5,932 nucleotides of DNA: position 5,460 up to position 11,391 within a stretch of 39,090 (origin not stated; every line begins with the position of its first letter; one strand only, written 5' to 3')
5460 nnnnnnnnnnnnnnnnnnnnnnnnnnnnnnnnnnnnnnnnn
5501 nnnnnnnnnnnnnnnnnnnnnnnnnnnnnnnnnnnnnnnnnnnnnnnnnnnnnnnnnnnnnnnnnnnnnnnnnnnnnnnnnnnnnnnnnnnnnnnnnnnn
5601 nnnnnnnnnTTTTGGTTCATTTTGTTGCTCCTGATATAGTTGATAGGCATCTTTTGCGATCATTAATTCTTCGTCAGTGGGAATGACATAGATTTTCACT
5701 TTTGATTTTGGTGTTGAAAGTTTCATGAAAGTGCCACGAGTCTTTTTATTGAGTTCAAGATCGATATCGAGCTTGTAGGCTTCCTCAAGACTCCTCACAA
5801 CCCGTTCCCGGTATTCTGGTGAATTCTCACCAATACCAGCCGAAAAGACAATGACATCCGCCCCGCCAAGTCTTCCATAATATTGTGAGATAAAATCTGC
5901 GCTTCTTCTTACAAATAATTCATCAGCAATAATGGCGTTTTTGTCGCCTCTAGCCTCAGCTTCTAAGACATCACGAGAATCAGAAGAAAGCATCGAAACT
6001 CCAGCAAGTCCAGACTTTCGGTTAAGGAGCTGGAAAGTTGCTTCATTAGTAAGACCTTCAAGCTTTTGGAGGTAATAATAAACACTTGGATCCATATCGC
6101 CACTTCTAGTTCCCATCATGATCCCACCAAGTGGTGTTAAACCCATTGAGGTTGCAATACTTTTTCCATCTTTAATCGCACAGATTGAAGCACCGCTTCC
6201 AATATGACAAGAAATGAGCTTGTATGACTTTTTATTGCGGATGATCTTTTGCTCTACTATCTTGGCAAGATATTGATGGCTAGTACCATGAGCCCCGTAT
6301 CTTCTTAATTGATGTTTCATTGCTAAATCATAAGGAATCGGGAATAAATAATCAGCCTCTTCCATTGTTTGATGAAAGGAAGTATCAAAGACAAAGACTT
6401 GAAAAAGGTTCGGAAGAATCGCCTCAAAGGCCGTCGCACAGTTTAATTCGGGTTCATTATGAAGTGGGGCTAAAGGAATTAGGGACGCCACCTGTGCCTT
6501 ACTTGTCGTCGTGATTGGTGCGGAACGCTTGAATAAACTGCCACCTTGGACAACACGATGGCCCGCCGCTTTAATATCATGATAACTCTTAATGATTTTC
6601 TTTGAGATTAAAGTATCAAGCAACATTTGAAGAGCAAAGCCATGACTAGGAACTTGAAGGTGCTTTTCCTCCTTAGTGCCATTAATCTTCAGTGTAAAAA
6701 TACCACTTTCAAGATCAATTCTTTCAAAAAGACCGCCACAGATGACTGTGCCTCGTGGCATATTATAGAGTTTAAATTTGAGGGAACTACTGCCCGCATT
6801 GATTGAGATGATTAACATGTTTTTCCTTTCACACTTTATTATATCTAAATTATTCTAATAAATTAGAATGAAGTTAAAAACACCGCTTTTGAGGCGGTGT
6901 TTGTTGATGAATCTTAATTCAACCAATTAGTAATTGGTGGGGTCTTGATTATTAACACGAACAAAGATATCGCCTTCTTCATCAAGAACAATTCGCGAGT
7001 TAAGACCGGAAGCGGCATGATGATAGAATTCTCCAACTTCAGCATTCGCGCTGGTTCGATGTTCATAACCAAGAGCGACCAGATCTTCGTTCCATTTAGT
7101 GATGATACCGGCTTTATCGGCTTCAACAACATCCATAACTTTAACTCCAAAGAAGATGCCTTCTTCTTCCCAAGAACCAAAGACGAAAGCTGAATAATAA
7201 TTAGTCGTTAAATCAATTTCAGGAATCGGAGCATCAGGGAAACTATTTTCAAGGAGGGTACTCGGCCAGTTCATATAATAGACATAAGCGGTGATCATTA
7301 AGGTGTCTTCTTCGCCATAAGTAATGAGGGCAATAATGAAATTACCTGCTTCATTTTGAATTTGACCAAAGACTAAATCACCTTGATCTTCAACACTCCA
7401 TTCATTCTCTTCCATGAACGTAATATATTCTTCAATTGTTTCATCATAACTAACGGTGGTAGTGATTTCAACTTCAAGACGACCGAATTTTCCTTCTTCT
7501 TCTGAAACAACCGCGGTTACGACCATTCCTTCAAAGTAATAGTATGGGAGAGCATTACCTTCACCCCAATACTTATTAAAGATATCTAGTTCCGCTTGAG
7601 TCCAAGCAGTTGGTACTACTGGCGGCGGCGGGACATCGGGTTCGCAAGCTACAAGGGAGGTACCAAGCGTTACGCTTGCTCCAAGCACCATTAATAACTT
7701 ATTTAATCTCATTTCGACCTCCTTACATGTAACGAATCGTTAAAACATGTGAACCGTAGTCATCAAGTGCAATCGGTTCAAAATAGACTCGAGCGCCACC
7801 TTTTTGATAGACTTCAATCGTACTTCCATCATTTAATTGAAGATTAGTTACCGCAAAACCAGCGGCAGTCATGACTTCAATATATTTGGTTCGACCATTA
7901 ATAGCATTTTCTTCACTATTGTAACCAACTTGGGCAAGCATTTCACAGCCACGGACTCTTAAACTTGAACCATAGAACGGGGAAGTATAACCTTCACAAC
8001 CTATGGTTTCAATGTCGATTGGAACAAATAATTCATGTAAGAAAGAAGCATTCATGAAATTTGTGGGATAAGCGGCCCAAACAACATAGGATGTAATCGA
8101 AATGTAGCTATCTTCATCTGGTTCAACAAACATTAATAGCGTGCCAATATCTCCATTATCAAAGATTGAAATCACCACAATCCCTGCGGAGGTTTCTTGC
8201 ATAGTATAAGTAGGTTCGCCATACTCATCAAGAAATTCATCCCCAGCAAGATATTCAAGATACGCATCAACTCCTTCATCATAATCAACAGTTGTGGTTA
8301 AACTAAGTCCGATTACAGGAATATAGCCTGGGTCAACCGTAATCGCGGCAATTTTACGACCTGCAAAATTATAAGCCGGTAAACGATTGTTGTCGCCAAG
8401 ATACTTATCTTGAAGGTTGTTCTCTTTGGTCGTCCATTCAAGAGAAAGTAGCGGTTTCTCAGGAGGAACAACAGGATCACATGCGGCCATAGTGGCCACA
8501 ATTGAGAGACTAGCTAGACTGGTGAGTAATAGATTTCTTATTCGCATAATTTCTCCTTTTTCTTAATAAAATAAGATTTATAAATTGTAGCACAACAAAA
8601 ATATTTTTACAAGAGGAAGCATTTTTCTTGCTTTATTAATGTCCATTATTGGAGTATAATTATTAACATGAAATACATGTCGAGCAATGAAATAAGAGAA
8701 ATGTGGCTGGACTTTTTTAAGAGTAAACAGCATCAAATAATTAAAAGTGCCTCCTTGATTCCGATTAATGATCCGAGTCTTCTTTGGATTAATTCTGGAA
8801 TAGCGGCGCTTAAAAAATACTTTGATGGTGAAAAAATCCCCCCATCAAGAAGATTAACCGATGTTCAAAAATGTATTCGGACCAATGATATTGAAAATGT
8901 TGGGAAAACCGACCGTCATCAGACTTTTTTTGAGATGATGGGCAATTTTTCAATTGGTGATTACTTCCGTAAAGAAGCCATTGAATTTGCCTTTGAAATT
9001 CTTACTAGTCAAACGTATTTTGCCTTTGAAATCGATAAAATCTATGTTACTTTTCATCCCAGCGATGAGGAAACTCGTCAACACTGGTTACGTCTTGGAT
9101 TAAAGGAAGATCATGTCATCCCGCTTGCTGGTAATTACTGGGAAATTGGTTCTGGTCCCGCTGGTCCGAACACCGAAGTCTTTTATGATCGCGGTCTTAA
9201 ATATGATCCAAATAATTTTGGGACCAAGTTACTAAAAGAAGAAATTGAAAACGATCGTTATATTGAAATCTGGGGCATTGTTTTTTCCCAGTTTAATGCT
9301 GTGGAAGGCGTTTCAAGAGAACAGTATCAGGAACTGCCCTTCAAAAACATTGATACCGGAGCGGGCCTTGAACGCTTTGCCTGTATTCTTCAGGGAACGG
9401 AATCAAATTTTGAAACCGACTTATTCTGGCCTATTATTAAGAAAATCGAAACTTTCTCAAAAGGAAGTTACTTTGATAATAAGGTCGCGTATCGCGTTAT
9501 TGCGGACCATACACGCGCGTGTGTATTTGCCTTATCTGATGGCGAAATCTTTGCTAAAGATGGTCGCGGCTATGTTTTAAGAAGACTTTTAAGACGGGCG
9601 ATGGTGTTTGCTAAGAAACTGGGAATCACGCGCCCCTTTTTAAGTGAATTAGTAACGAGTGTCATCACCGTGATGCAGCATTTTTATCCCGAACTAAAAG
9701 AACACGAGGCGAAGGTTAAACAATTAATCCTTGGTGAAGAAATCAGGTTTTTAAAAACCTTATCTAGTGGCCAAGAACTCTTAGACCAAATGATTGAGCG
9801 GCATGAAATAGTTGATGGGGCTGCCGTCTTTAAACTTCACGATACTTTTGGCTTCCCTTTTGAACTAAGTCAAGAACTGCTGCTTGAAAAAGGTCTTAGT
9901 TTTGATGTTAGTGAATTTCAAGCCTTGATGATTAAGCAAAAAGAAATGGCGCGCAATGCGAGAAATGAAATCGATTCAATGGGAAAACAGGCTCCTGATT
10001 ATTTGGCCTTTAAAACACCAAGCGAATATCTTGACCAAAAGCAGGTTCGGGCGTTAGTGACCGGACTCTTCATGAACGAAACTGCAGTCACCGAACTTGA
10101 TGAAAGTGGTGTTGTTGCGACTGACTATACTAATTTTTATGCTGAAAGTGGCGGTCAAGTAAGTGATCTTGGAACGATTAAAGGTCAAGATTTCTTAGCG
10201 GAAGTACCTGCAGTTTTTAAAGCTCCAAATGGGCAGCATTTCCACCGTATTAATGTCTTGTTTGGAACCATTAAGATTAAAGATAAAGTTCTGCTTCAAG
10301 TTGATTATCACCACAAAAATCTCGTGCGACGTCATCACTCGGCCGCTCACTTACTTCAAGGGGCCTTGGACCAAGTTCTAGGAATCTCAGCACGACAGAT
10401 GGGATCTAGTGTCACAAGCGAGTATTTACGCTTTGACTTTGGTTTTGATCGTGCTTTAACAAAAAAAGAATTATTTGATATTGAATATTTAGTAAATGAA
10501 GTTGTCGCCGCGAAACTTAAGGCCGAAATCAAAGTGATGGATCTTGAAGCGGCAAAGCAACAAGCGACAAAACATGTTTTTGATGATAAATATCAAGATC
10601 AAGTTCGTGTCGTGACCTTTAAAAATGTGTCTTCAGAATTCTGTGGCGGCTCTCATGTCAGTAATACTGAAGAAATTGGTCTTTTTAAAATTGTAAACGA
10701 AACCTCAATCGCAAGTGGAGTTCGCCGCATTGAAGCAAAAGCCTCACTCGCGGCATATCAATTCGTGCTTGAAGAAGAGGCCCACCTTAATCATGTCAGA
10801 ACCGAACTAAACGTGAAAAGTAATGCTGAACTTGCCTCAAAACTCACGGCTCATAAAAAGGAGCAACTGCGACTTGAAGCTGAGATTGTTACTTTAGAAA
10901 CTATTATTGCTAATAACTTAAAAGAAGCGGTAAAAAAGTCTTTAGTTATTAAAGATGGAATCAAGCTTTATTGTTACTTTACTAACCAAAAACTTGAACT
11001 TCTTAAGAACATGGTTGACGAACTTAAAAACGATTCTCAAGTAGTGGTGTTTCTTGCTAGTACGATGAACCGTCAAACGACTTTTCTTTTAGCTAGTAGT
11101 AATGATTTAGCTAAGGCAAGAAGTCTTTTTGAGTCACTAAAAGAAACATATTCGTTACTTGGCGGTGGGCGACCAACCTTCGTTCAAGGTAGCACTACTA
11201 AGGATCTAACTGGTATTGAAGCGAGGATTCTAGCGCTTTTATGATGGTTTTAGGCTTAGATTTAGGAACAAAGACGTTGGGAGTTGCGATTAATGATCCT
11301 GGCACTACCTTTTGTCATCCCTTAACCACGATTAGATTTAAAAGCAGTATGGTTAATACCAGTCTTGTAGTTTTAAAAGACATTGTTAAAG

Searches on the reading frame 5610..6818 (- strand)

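Call 53: search_protein_families(library=pfam, proteins=[window:5610-6818:-], max_evalue=0.00001)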
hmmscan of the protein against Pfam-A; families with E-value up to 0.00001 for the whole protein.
window:5610-6818:- (403 aa): 1 family
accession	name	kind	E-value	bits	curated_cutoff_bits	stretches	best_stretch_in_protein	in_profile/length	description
PF00871.23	Acetate_kinase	-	2e-126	422.3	22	1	3-389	2-392/392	Acetokinase family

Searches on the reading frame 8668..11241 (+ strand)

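Call 53: search_protein_families(library=pfam, proteins=[window:8668-11241:+], max_evalue=0.00001)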
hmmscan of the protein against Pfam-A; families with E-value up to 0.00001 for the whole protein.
window:8668-11241:+ (858 aa): 2 families
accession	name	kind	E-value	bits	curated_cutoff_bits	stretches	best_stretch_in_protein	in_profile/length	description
PF01411.24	tRNA-synt_2c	-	3e-168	561.2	30.3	1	8-547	1-550/552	tRNA synthetases class II (A)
PF07973.19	tRNA_SAD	-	1e-15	57.8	24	1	646-689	1-44/44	Threonyl and Alanyl tRNA synthetase second additional domain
